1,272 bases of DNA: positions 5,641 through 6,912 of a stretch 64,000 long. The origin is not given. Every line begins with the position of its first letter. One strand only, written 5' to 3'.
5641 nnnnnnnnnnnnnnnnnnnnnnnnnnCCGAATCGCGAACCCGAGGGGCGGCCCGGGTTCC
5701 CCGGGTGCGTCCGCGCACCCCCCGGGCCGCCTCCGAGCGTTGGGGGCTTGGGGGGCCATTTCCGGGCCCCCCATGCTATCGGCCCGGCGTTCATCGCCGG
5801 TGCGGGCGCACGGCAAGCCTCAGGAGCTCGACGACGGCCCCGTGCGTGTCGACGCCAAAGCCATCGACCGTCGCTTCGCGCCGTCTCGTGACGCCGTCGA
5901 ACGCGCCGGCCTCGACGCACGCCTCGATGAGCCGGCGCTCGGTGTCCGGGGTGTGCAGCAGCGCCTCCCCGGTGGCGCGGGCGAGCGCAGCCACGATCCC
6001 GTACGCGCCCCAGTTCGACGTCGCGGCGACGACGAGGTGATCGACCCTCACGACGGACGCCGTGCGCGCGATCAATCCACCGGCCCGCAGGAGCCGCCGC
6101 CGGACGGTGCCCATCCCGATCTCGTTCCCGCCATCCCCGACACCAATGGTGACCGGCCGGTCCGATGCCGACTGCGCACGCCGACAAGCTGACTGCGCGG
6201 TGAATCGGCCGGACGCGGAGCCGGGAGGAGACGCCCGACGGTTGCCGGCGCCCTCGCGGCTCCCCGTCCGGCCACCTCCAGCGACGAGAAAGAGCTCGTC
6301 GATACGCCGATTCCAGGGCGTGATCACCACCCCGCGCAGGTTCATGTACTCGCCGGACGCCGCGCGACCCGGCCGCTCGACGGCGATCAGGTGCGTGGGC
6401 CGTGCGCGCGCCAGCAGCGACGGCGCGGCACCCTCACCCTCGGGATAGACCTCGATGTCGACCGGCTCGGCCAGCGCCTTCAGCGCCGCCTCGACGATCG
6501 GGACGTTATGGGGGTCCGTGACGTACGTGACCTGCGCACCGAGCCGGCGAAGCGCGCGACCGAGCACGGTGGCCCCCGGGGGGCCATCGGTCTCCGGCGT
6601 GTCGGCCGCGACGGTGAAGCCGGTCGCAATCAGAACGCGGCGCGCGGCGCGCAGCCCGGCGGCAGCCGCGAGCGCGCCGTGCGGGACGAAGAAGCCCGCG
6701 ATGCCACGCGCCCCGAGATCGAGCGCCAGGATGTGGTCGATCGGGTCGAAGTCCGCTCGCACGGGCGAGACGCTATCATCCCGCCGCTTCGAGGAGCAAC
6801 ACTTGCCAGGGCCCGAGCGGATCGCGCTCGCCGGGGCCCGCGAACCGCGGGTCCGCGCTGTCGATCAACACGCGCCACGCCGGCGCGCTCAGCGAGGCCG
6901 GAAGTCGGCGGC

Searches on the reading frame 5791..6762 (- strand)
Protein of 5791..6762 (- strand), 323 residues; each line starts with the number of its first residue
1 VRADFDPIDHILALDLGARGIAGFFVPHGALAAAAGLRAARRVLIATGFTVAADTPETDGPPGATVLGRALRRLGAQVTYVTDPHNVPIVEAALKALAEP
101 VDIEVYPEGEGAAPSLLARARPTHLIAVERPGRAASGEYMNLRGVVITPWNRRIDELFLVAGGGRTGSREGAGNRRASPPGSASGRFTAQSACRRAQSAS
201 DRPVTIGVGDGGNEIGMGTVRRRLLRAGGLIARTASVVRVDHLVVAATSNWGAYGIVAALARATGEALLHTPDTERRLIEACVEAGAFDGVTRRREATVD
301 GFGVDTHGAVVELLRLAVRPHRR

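Call 70: search_protein_families(library=pfam, proteins=[window:5791-6762:-], max_evalue=0.001)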
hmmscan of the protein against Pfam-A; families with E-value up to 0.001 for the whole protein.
window:5791-6762:- (323 aa): 1 family
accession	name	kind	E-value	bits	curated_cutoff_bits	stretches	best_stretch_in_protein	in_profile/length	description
PF14336.11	GLUCM-like_C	-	2.2e-74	251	27.9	2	8-161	1-173/291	D-glutamate cyclase-like, C-terminal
